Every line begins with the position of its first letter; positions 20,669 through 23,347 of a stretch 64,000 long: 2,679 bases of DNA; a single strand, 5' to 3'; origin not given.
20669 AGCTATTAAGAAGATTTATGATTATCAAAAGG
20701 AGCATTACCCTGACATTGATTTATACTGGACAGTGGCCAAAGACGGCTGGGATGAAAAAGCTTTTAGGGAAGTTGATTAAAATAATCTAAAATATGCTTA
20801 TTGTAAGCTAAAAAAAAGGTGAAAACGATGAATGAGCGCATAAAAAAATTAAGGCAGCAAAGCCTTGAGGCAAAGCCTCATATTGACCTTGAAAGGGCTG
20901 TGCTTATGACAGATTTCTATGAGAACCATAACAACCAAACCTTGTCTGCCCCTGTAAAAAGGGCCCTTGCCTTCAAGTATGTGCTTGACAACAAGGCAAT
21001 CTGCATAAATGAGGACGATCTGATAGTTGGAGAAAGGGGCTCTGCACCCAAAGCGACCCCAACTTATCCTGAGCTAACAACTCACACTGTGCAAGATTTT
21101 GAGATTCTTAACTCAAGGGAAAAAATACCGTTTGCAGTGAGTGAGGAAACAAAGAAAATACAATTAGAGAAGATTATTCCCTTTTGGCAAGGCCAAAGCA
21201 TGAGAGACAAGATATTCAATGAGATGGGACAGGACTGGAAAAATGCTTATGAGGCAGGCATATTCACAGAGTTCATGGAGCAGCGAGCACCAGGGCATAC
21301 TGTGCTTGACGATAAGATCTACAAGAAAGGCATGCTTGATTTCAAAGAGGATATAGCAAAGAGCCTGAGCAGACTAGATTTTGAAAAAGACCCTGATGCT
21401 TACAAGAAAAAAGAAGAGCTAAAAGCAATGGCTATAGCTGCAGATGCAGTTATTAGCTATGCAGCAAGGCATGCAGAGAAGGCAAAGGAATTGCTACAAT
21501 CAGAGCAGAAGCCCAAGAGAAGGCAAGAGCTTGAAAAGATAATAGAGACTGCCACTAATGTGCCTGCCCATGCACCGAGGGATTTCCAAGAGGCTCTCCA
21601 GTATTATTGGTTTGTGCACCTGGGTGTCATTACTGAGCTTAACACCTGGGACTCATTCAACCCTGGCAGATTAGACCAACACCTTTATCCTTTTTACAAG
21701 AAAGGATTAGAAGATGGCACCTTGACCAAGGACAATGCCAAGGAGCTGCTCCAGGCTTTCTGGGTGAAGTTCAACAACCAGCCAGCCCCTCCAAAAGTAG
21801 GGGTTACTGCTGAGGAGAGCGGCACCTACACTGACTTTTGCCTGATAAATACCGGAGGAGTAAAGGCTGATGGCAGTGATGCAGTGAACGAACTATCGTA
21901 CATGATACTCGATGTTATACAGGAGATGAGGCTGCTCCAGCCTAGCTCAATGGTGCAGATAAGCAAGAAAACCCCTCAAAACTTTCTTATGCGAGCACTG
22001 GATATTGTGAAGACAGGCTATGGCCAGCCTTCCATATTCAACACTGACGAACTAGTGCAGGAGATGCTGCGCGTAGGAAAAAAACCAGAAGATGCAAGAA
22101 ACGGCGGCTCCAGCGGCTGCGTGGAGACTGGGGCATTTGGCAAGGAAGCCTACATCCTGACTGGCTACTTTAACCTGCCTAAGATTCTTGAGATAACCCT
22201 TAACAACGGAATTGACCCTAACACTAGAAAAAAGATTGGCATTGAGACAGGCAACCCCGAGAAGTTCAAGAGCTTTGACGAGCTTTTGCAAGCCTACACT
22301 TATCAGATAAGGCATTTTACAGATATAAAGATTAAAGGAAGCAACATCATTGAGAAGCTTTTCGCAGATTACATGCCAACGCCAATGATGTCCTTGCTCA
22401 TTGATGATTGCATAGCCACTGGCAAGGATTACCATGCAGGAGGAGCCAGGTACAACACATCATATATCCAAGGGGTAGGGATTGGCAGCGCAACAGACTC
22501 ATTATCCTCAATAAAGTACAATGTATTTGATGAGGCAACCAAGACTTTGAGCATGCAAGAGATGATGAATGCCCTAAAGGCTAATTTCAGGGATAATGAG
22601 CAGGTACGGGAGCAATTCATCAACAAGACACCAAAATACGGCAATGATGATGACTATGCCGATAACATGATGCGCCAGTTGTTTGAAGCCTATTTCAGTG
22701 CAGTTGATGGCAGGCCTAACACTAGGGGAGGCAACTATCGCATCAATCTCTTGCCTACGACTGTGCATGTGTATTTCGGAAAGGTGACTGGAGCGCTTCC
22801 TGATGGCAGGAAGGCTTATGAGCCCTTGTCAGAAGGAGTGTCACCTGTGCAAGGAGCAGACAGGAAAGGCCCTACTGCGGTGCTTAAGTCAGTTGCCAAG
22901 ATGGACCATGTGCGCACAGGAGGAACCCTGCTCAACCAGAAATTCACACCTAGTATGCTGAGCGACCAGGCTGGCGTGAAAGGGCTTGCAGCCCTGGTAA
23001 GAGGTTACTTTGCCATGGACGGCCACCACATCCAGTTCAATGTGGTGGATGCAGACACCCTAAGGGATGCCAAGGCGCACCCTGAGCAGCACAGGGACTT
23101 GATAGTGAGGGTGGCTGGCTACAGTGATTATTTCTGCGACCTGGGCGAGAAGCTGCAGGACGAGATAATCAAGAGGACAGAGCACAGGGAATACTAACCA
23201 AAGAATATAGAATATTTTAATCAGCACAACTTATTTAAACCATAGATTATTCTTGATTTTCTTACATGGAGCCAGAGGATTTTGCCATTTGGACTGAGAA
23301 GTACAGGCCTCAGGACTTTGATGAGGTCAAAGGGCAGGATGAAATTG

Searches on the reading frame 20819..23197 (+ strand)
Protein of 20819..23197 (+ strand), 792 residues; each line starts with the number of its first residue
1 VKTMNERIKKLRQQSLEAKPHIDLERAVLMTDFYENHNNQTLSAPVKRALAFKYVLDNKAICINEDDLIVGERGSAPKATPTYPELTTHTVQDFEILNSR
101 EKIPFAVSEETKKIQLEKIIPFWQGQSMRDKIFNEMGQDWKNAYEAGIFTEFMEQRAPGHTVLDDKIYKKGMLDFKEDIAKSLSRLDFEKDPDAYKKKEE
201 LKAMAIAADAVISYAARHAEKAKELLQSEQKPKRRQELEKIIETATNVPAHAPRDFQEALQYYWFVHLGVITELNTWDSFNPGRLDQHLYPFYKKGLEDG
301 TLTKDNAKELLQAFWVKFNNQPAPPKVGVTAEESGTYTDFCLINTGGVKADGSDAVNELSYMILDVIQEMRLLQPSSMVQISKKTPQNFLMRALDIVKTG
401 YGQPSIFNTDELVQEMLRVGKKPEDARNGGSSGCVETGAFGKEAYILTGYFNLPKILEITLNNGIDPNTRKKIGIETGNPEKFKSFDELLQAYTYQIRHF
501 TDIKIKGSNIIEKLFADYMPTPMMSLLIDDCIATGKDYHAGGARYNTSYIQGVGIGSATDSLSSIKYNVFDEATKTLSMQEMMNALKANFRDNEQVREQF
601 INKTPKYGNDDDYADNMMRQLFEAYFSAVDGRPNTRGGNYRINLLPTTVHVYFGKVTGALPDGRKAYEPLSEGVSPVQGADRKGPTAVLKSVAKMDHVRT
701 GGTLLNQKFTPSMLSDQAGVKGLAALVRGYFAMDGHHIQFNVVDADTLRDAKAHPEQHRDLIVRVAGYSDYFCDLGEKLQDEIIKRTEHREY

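Call 12: search_protein_families(library=pfam, proteins=[window:20819-23197:+])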
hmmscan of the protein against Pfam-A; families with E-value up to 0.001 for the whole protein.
window:20819-23197:+ (792 aa): 2 families
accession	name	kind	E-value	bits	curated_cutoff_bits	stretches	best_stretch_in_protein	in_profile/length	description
PF02901.20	PFL-like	-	7.9e-234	778.5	24.3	1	4-654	1-647/647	Pyruvate formate lyase-like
PF01228.26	Gly_radical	-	2.6e-38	131.2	22.2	1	671-773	2-106/106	Glycine radical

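Call 13: find_related_loci(query=window:20819-23197:+, collection=genome_contigs, flank=2000)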
Query window:20819-23197:+ (792 aa) in genome_contigs; peptide patterns used: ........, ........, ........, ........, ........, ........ (x = any residue, [..] = any of these).
600 stretches matched a pattern (row limit reached: there are more); 594 encode a relative of the query (tblastn E <= 1e-3); the best 80 are kept; 80 distinct loci.
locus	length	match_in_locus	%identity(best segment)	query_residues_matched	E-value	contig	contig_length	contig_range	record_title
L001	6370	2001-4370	71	1-792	0e+0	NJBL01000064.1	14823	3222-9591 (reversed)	MAG: bacterium (candidate division B38) B3_B38 3377, whole genome shotgun sequence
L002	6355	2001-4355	72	5-791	0e+0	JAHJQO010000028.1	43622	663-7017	MAG: Nanoarchaeota archaeon isolate OS_PC_MetaG.mb.11 OS_PC_MetaG.mb.11_k141_347191, whole genome shotgun sequence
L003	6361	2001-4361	71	4-792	0e+0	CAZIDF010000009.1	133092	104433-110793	MAG TPA_asm: uncultured Eubacteriales bacterium isolate SRP185410_co2_332 genome assembly, contig: NODE_63_length_133092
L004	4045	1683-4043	70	4-792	0e+0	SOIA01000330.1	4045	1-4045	MAG: Candidatus Aminicenantes bacterium isolate E29_bin11 NODE_13705_length_4045_cov_17.871429, whole genome shotgun seq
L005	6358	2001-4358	71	4-791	0e+0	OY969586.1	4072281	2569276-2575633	MAG: Candidatus Aminicenantes bacterium isolate MFD10007.bin.c.2 genome assembly, chromosome: 1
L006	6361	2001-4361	70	4-792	0e+0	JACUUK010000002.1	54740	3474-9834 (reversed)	MAG: Candidatus Aminicenantes bacterium isolate Kmv29 NODE_215_length_54740_cov_14.450818, whole genome shotgun sequence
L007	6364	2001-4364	69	3-792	0e+0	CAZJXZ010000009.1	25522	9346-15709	MAG TPA_asm: uncultured Eubacteriales bacterium isolate binchicken_co383_20 genome assembly, contig: NODE_421_length_255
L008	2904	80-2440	70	4-792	0e+0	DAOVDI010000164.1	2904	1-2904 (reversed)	MAG TPA_asm: Acidobacteriota bacterium isolate CSMAG_1053 CSMAG_1053_k141_2201871_length_2904_cov_10.9204, whole genome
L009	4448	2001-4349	71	4-789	0e+0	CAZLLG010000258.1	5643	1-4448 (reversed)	MAG TPA_asm: uncultured Eubacteriales bacterium isolate SRP167671_co1_161 genome assembly, contig: NODE_16870_length_564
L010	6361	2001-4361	69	3-791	0e+0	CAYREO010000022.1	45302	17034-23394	MAG TPA_asm: uncultured Eubacteriales bacterium isolate binchicken_co7_212 genome assembly, contig: NODE_1402_length_453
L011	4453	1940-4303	69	3-792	0e+0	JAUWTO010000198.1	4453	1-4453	MAG: Candidatus Aminicenantes bacterium isolate CSMAG_2582 CSMAG_2582_k127_2042497_length_4453_cov_337.0000, whole genom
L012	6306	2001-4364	70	3-792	0e+0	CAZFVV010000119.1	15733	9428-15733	MAG TPA_asm: uncultured Calditrichaceae bacterium isolate SRP329715_co1_261 genome assembly, contig: NODE_5612_length_15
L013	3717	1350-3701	70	3-789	0e+0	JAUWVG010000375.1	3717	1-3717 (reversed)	MAG: Candidatus Aminicenantes bacterium isolate CSMAG_2626 CSMAG_2626_k141_1113208_length_3717_cov_15.4799, whole genome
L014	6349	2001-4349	70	4-789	0e+0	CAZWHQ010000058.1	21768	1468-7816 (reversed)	MAG TPA_asm: uncultured Eubacteriales bacterium isolate binchicken_co275_153 genome assembly, contig: NODE_3027_length_2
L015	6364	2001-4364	68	1-790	0e+0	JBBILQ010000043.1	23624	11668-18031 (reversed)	MAG: Candidatus Aminicenantes bacterium isolate RVF170221_bin_212 NODE_1756_length_23624_cov_5.899402, whole genome shot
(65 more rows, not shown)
